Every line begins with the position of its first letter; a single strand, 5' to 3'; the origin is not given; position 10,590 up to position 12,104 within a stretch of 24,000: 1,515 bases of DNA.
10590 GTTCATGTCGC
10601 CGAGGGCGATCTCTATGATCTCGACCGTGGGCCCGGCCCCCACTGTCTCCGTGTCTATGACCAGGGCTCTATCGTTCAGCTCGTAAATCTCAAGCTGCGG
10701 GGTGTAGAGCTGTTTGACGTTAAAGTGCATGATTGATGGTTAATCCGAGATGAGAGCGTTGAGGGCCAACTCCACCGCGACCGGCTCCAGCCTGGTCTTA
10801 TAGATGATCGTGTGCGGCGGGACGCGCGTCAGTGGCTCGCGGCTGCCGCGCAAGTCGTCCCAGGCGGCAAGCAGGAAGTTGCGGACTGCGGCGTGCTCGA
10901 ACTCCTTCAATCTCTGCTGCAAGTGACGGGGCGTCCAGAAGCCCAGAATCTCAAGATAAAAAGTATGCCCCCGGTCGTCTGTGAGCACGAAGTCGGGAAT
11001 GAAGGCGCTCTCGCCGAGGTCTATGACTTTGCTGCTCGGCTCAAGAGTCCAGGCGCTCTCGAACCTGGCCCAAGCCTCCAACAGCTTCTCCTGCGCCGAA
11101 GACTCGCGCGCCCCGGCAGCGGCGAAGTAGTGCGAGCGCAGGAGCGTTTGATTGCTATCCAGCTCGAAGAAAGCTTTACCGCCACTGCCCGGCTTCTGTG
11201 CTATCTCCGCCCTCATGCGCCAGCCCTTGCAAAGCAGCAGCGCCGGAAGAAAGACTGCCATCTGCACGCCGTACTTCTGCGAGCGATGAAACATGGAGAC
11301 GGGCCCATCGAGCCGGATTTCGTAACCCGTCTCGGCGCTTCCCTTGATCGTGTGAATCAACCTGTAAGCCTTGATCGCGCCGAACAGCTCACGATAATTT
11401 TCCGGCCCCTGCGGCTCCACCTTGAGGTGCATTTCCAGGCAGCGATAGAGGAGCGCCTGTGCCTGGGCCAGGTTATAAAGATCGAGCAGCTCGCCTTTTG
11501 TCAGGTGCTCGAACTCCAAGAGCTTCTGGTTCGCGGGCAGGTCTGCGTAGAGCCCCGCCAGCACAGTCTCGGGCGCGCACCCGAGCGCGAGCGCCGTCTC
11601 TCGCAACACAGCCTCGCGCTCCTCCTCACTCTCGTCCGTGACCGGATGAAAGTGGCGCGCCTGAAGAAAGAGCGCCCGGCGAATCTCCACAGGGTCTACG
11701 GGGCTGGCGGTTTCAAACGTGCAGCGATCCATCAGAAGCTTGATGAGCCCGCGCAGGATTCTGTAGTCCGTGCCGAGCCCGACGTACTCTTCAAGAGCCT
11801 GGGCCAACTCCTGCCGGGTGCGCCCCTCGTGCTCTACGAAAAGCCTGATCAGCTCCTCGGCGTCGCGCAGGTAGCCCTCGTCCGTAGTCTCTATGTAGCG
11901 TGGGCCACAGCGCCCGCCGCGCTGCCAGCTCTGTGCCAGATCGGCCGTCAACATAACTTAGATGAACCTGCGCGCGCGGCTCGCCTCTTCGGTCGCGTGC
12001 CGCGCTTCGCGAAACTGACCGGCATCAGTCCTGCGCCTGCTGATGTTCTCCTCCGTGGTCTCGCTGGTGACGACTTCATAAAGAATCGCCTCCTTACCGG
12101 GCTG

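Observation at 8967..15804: Eight-gene single-strand operon with a helicase, four nucleases, an annealing-protein candidate and SSB: an undescribed DNA-processing system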

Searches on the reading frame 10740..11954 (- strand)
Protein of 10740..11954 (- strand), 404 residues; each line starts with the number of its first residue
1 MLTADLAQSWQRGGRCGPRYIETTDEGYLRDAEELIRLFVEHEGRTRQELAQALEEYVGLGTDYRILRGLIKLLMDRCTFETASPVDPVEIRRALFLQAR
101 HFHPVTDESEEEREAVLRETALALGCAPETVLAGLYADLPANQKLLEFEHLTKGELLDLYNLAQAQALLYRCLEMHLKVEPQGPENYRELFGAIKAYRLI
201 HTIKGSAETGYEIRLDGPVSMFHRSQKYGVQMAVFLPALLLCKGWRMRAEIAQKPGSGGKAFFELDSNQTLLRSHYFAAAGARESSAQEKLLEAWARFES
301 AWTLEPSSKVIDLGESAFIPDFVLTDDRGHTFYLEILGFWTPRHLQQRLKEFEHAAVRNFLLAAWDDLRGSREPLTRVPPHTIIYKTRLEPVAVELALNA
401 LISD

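Call 4: search_protein_families(library=pfam, proteins=[window:10740-11954:-], max_evalue=0.01)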
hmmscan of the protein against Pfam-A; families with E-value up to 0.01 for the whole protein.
window:10740-11954:- (404 aa): 2 families
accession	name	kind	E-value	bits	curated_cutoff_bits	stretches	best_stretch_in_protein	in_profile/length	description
PF05626.16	DUF790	-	5.7e-102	341.8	28.8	1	1-394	1-383/387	Protein of unknown function (DUF790)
PF04909.20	Amidohydro_2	-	0.0028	17.9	26.4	1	62-124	224-286/289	Amidohydrolase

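Call 5: search_protein_families(library=padloc, proteins=[window:10740-11954:-], max_evalue=0.01)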
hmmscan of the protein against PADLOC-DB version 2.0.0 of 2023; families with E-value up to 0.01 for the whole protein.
window:10740-11954:- (404 aa): 0 families

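Call 6: search_protein_families(library=phrogs, proteins=[window:10740-11954:-], max_evalue=0.01)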
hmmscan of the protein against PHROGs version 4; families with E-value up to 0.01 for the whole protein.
window:10740-11954:- (404 aa): 0 families

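Call 7: search_protein_families(library=ncbifam, proteins=[window:10740-11954:-], max_evalue=0.01)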
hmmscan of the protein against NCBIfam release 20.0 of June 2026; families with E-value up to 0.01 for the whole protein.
window:10740-11954:- (404 aa): 2 families
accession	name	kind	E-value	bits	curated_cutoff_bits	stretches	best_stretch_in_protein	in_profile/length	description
NF053694.1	EndNBax1ARCFU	equivalog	2.6e-49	168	500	1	1-367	1-341/342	endonuclease Bax1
NF053695.1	EndNBax1SULTO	equivalog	2.6e-40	138.5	500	1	1-398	1-370/478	endonuclease Bax1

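Call 45: find_homologous_proteins(query=window:10740-11954:-)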
Query window:10740-11954:- (404 aa): 1867 proteins with E <= 0.001 among 8000 candidates; the best 120 are listed.
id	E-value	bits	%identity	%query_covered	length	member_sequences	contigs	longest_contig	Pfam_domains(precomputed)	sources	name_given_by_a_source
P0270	8.6e-252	853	93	100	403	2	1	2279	PF05626.17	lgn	-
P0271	2.8e-244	829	92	100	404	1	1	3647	PF05626.17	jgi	jgi:uncharacterized protein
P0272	3.0e-237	805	88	100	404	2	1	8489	PF05626.17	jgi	jgi:predicted nuclease of restriction endonuclease-like RecB superfamily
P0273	1.9e-219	747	82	100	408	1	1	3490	PF05626.17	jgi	jgi:uncharacterized protein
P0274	4.5e-216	736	82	100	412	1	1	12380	PF05626.17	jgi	jgi:uncharacterized protein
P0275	3.1e-212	723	80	99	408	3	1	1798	PF05626.17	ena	-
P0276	2.0e-210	717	80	100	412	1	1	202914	PF05626.17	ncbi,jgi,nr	ncbi:MAG TPA: DUF790 family protein [Pyrinomonadaceae bacterium]|jgi:hypothetical protein|nr:DUF790 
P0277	7.7e-208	709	79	100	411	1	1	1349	PF05626.17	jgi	jgi:predicted nuclease of restriction endonuclease-like RecB superfamily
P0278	2.5e-206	704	78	100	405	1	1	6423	PF05626.17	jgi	jgi:predicted nuclease of restriction endonuclease-like RecB superfamily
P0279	2.0e-205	701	78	100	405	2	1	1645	PF05626.17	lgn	-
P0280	7.3e-205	699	77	100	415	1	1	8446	PF05626.17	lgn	-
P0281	2.0e-204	697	76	100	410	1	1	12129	PF05626.17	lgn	-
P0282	1.6e-203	694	77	100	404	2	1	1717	PF05626.17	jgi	jgi:predicted nuclease of restriction endonuclease-like RecB superfamily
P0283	8.4e-203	692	77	100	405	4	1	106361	PF05626.17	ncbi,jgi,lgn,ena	ncbi:MAG TPA: DUF790 family protein [Pyrinomonadaceae bacterium]|jgi:predicted nuclease of restricti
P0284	8.0e-202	689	77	100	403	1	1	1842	PF05626.17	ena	-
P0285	1.4e-201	688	77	100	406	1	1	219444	PF05626.17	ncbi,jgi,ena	ncbi:MAG TPA: DUF790 family protein [Pyrinomonadaceae bacterium]|jgi:hypothetical protein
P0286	4.0e-201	687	75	100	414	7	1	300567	PF05626.17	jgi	jgi:predicted nuclease of restriction endonuclease-like RecB superfamily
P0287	6.6e-200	683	76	100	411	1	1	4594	PF05626.17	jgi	jgi:predicted nuclease of restriction endonuclease-like RecB superfamily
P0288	2.9e-199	680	77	100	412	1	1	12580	PF05626.17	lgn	-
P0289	2.7e-197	674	75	100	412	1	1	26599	PF05626.17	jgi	jgi:predicted nuclease of restriction endonuclease-like RecB superfamily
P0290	3.9e-197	673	75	100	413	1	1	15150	PF05626.17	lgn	-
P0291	4.7e-197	673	74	100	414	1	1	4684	PF05626.17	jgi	jgi:uncharacterized protein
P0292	3.8e-196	670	75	100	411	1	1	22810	PF05626.17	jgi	jgi:uncharacterized protein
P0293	1.6e-195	668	75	100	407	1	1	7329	PF05626.17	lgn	-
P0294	5.6e-195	666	76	100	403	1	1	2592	PF05626.17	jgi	jgi:predicted nuclease of restriction endonuclease-like RecB superfamily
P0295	8.1e-195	666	75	100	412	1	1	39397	PF05626.17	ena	-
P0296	3.0e-192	657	74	100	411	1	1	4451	PF05626.17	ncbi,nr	ncbi:MAG: DUF790 family protein [Acidobacteria bacterium]|nr:DUF790 family protein [Acidobacteriota 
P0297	1.2e-191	655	74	100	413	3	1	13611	PF05626.17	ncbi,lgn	-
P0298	1.6e-191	655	73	100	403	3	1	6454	PF05626.17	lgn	-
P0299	1.8e-187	642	71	100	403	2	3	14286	PF05626.17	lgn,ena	-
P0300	4.7e-186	637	72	100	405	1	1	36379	PF05626.17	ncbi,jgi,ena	ncbi:MAG TPA: DUF790 family protein [Pyrinomonadaceae bacterium]|jgi:hypothetical protein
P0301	1.2e-184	632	70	100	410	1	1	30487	PF05626.17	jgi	jgi:predicted nuclease of restriction endonuclease-like RecB superfamily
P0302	2.7e-183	628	71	100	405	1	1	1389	PF05626.17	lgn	-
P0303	2.9e-183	628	69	100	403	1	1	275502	PF05626.17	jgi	jgi:predicted nuclease of restriction endonuclease-like RecB superfamily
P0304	4.9e-183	627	68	100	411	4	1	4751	PF05626.17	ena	-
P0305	5.4e-183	627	71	100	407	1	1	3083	PF05626.17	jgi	jgi:predicted nuclease of restriction endonuclease-like RecB superfamily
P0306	7.6e-183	626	71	99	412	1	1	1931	PF05626.17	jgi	jgi:predicted nuclease of restriction endonuclease-like RecB superfamily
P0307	1.0e-182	626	69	100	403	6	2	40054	PF05626.17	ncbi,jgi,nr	ncbi:MAG TPA: DUF790 family protein [Pyrinomonadaceae bacterium]|jgi:predicted nuclease of restricti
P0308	1.4e-182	625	70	100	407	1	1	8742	PF05626.17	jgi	jgi:predicted nuclease of restriction endonuclease-like RecB superfamily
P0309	4.1e-182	624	70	100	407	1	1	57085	PF05626.17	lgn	-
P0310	1.3e-181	622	70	100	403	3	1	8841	PF05626.17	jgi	jgi:predicted nuclease of restriction endonuclease-like RecB superfamily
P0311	1.3e-181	622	70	100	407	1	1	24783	PF05626.17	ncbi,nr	ncbi:MAG: DUF790 family protein [Pyrinomonadaceae bacterium]|nr:DUF790 family protein [Pyrinomonadac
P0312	1.4e-181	622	70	100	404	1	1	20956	PF05626.17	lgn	-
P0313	2.6e-181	621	70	100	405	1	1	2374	PF05626.17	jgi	jgi:uncharacterized protein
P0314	3.7e-181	621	68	100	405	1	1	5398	PF05626.17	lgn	-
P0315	3.7e-181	621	69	100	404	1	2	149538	PF05626.17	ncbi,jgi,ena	ncbi:MAG TPA: DUF790 family protein [Pyrinomonadaceae bacterium]|jgi:predicted nuclease of restricti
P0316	3.9e-181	621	70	100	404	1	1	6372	PF05626.17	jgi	jgi:predicted nuclease of restriction endonuclease-like RecB superfamily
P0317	7.8e-181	620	68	100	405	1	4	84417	PF05626.17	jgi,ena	jgi:predicted nuclease of restriction endonuclease-like RecB superfamily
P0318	8.2e-181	620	70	100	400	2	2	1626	PF05626.17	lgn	-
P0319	1.4e-180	619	70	100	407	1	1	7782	PF05626.17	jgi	jgi:uncharacterized protein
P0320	6.9e-180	617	70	100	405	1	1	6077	PF05626.17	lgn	-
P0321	3.3e-179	614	68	99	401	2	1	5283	PF05626.17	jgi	jgi:hypothetical protein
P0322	4.4e-179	614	69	100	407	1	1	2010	PF05626.17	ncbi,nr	ncbi:MAG: DUF790 family protein [Acidobacteria bacterium]|nr:DUF790 family protein [Acidobacteriota 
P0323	5.1e-179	614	69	100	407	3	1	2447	PF05626.17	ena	-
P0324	8.4e-179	613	69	100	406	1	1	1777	PF05626.17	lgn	-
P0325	1.1e-178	613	68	100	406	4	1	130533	PF05626.17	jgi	jgi:uncharacterized protein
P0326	1.2e-178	613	69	100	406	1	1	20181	PF05626.17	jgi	jgi:predicted nuclease of restriction endonuclease-like RecB superfamily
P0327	1.3e-178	612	68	100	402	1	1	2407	PF05626.17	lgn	-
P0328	1.3e-178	612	70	100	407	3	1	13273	PF05626.17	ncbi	ncbi:MAG TPA: DUF790 family protein [Pyrinomonadaceae bacterium]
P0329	1.5e-178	612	69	100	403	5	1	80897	PF05626.17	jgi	jgi:predicted nuclease of restriction endonuclease-like RecB superfamily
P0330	2.2e-178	612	69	100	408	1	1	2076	PF05626.17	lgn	-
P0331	3.4e-178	611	69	100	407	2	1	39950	PF05626.17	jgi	jgi:predicted nuclease of restriction endonuclease-like RecB superfamily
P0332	3.4e-178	611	69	100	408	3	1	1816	PF05626.17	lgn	-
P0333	4.3e-178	611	69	100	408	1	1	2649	PF05626.17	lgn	-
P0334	5.5e-178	610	69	100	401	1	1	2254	PF05626.17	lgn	-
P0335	6.4e-178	610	69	100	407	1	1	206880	PF05626.17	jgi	jgi:predicted nuclease of restriction endonuclease-like RecB superfamily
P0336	8.5e-178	610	69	100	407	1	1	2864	PF05626.17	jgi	jgi:predicted nuclease of restriction endonuclease-like RecB superfamily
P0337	9.4e-178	610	70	100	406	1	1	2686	PF05626.17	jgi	jgi:predicted nuclease of restriction endonuclease-like RecB superfamily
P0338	9.5e-178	610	68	100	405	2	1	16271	PF05626.17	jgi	jgi:predicted nuclease of restriction endonuclease-like RecB superfamily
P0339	1.1e-177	609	69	100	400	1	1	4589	PF05626.17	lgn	-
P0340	1.4e-177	609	68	100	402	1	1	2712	PF05626.17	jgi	jgi:predicted nuclease of restriction endonuclease-like RecB superfamily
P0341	1.5e-177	609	69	100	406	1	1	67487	PF05626.17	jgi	jgi:predicted nuclease of restriction endonuclease-like RecB superfamily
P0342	2.2e-177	608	69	100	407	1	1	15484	PF05626.17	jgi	jgi:uncharacterized protein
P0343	2.8e-177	608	68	100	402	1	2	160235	PF05626.17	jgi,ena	jgi:hypothetical protein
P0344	3.8e-177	608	69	99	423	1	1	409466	PF05626.17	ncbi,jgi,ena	ncbi:MAG TPA: DUF790 family protein [Pyrinomonadaceae bacterium]|jgi:hypothetical protein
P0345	4.2e-177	607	69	100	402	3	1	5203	PF05626.17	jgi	jgi:predicted nuclease of restriction endonuclease-like RecB superfamily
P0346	4.3e-177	607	67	100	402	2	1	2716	PF05626.17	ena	-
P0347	4.6e-177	607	68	100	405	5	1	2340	PF05626.17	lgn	-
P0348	6.2e-177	607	69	99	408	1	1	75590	PF05626.17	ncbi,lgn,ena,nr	ncbi:MAG TPA: DUF790 family protein [Pyrinomonadaceae bacterium]|nr:DUF790 family protein [Pyrinomon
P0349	8.6e-177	606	67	100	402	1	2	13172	PF05626.17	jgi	jgi:predicted nuclease of restriction endonuclease-like RecB superfamily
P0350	1.0e-176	606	67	100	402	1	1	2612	PF05626.17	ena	-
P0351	1.0e-176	606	69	100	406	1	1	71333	PF05626.17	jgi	jgi:predicted nuclease of restriction endonuclease-like RecB superfamily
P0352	1.2e-176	606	67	100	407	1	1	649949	PF05626.17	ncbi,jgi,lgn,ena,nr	ncbi:MAG TPA: DUF790 family protein [Pyrinomonadaceae bacterium]|nr:DUF790 family protein [Pyrinomon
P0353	1.5e-176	606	68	100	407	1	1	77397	PF05626.17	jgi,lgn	jgi:predicted nuclease of restriction endonuclease-like RecB superfamily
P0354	1.5e-176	606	68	100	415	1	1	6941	PF05626.17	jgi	jgi:uncharacterized protein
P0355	1.9e-176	605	68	100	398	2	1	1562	PF05626.17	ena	-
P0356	2.3e-176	605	69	100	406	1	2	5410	PF05626.17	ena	-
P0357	2.4e-176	605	69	100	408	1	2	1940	PF05626.17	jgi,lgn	jgi:predicted nuclease of restriction endonuclease-like RecB superfamily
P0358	3.3e-176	605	69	100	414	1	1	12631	PF05626.17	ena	-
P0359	4.0e-176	604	68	100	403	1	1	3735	PF05626.17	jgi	jgi:predicted nuclease of restriction endonuclease-like RecB superfamily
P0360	4.6e-176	604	67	100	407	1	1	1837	PF05626.17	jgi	jgi:predicted nuclease of restriction endonuclease-like RecB superfamily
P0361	5.8e-176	604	67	100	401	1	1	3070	PF05626.17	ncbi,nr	ncbi:MAG TPA: DUF790 family protein [Pyrinomonadaceae bacterium]|nr:DUF790 family protein [Pyrinomon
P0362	7.6e-176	603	67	100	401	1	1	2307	PF05626.17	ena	-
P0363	9.0e-176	603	69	100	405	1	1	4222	PF05626.17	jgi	jgi:predicted nuclease of restriction endonuclease-like RecB superfamily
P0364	9.6e-176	603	68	100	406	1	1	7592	PF05626.17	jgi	jgi:predicted nuclease of restriction endonuclease-like RecB superfamily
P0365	1.1e-175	603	67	100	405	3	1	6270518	PF05626.17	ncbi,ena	-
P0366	1.4e-175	602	67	100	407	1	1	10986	PF05626.17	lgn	-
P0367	1.7e-175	602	68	99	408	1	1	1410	PF05626.17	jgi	-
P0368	2.4e-175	602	68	100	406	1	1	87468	PF05626.17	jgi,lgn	jgi:predicted nuclease of restriction endonuclease-like RecB superfamily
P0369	2.8e-175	601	67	100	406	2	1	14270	PF05626.17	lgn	-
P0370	3.0e-175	601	67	99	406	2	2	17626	PF05626.17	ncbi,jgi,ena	ncbi:MAG TPA: DUF790 family protein [Pyrinomonadaceae bacterium]|jgi:hypothetical protein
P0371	3.2e-175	601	67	100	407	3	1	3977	PF05626.17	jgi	jgi:uncharacterized protein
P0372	3.6e-175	601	67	100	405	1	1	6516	PF05626.17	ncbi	-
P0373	3.9e-175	601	65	100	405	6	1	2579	PF05626.17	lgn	-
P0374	4.2e-175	601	69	100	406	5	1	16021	PF05626.17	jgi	jgi:predicted nuclease of restriction endonuclease-like RecB superfamily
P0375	7.8e-175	600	69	100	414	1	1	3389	PF05626.17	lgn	-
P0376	1.1e-174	599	67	100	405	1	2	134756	PF05626.17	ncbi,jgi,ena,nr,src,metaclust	ncbi:MAG: hypothetical protein AUG51_06235 [Acidobacteria bacterium 13_1_20CM_3_53_8]|nr:MAG: hypoth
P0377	1.3e-174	599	69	100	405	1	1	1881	PF05626.17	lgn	-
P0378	1.5e-174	599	68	100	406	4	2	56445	PF05626.17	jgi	jgi:predicted nuclease of restriction endonuclease-like RecB superfamily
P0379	1.6e-174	599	69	100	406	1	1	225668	PF05626.17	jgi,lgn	jgi:predicted nuclease of restriction endonuclease-like RecB superfamily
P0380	1.9e-174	599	67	99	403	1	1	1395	PF05626.17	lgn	-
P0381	4.6e-174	597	68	100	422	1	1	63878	PF05626.17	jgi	jgi:predicted nuclease of restriction endonuclease-like RecB superfamily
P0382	5.5e-174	597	67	100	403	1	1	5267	PF05626.17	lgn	-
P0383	7.7e-174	597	67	100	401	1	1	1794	PF05626.17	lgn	-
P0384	1.2e-173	596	66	100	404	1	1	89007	PF05626.17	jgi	jgi:uncharacterized protein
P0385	1.5e-173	596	68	100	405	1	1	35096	PF05626.17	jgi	jgi:predicted nuclease of restriction endonuclease-like RecB superfamily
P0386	2.1e-173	595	67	100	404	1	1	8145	PF05626.17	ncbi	-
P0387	2.4e-173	595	68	100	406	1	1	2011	PF05626.17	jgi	jgi:predicted nuclease of restriction endonuclease-like RecB superfamily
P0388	4.5e-173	594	68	100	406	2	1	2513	PF05626.17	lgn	-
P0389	5.8e-173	594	66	100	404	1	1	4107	PF05626.17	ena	-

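Call 72: search_dna_similar(query=window:10740-11954:-, collection=plasmids, mode=protein, max_rows=25)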
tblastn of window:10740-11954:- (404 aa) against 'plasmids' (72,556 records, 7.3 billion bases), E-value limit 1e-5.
Records with a match: 42; places in all: 48; records where one place covers at least 80% of the query: 41.
Best place of each record, by identity: <60% 42.
By first word of the organism name: Deinococcus 12; Halobacterium 7; Natrinema 5; Natribaculum 3; Haloplanus 3; Halovenus 2; Halalkalicoccus 1; Natronomonas 1; halophilic 1; Haloferax 1; and 6 more.
By predicted mobility (MOB-suite, as given by PLSDB): non-mobilizable 40; mobilizable 2.
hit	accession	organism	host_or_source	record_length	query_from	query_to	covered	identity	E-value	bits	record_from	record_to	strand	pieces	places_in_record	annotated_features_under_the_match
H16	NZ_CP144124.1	Halalkalicoccus sp. CGA53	cell culture,sediment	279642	1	397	98%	35.9%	3e-53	198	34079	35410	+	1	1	DUF790 family protein | DEAD/DEAH box helicase family protein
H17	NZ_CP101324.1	Natronomonas gomsonensis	cell culture,sediment of a solar saltern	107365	1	387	96%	35.9%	2e-55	204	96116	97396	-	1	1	DUF790 family protein | DEAD/DEAH box helicase family protein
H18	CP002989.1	halophilic archaeon DL31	-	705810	1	402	100%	34.5%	3e-51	192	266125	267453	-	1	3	protein of unknown function DUF790 | type III restriction protein res subunit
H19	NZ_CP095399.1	Natribaculum luteum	cell culture,brine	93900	1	387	96%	35.7%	1e-55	204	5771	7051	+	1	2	DUF790 family protein | DEAD/DEAH box helicase family protein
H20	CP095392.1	Natribaculum breve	cell culture,saline soil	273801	1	387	96%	35.7%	1e-54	201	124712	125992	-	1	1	record has no annotation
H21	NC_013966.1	Haloferax volcanii DS2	-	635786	1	387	96%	35.7%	4e-54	200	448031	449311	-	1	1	DUF790 family protein | DEAD/DEAH box helicase family protein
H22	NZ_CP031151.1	Haloplanus rubicundus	solar salt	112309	1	387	96%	35.6%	2e-53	198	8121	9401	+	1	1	DUF790 family protein | DEAD/DEAH box helicase family protein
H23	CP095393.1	Natribaculum breve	cell culture,saline soil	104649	1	387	96%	35.3%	2e-56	207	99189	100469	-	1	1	none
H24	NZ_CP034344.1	Haloplanus rallus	cell culture,Non-purified solar salt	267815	1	397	98%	34.2%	4e-50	189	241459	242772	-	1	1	DUF790 family protein | DEAD/DEAH box helicase family protein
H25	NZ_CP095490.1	Halorientalis marina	cell culture,salt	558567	1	397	98%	34.2%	4e-50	189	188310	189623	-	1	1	DUF790 family protein | DEAD/DEAH box helicase family protein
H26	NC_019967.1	Natrinema pellirubrum DSM 15624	-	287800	1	387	96%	35.1%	3e-54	201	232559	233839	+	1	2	DUF790 family protein | DEAD/DEAH box helicase family protein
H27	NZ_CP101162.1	Halorarius halobius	cell culture,salt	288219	1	387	96%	35.1%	2e-53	198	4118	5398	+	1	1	DUF790 family protein | DEAD/DEAH box helicase family protein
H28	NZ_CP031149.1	Haloplanus rubicundus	solar salt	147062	1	397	98%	34.2%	3e-48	183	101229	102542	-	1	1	DUF790 family protein | DEAD/DEAH box helicase family protein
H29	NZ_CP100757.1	Natrinema gelatinilyticum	marine sediment,sediment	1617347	1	387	96%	35.0%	2e-52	196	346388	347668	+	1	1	record has no annotation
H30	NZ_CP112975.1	Halovenus salina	cell cuture,Isla Bacuta saltern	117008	1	399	99%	33.6%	6e-55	202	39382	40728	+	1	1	DUF790 family protein | DEAD/DEAH box helicase family protein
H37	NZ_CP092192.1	Deinococcus sp. KNUC1210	Setaria viridis,cell ...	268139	1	397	98%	31.3%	3e-36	148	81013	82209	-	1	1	DUF790 family protein | DEAD/DEAH box helicase family protein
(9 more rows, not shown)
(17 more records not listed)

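Call 74: get_annotated_region(hit=H37, flank=7000)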
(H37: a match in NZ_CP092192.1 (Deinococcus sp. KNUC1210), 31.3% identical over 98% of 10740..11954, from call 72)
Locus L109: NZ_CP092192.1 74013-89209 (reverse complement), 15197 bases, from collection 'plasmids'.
description: Deinococcus sp. KNUC1210 plasmid unnamed5, complete sequence
organism: Deinococcus sp. KNUC1210 (NCBI taxid 2917691)
taxonomy: Bacteria; Deinococcota; Deinococci; Deinococcales; Deinococcaceae; Deinococcus; Deinococcus sp. KNUC1210
host: -; source: Setaria viridis,cell culture,rhizospheric soil; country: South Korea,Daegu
typing (MOB-suite, as given by PLSDB): non-mobilizable
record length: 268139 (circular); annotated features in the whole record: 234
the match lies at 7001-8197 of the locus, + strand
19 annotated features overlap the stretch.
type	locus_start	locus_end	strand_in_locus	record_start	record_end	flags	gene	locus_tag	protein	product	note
CDS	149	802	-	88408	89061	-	-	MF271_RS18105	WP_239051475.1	PepSY-associated TM helix domain-containing protein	-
CDS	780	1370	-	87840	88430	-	-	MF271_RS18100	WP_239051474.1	DUF2271 domain-containing protein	-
CDS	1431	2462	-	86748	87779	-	-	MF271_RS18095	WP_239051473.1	FAD:protein FMN transferase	GO:0017013 - protein flavinylation [Evidence IEA]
CDS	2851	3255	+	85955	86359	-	-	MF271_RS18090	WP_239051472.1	hypothetical protein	-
CDS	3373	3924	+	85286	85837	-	-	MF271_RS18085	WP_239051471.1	PaaI family thioesterase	-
CDS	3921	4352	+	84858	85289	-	-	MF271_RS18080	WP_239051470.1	hotdog fold thioesterase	-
CDS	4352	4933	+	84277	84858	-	-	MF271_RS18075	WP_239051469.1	TetR/AcrR family transcriptional regulator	GO:0006355 - regulation of DNA-templated transcription [Evidence IEA]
CDS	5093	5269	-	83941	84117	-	-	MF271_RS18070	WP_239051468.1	hypothetical protein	-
CDS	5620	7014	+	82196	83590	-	-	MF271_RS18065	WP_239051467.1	DEAD/DEAH box helicase family protein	-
CDS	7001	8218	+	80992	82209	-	-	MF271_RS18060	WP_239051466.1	DUF790 family protein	-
CDS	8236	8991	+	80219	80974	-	-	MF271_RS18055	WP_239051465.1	SDR family oxidoreductase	-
CDS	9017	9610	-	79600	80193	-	-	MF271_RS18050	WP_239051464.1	M23 family metallopeptidase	GO:0006508 - proteolysis [Evidence IEA]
CDS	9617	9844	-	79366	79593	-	-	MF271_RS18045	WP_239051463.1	hypothetical protein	-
CDS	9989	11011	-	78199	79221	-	-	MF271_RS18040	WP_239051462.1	glycoside hydrolase family 43 protein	-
CDS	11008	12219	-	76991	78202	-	-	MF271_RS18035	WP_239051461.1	glycoside hydrolase family 2 TIM barrel-domain containing protein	GO:0005975 - carbohydrate metabolic process [Evidence IEA]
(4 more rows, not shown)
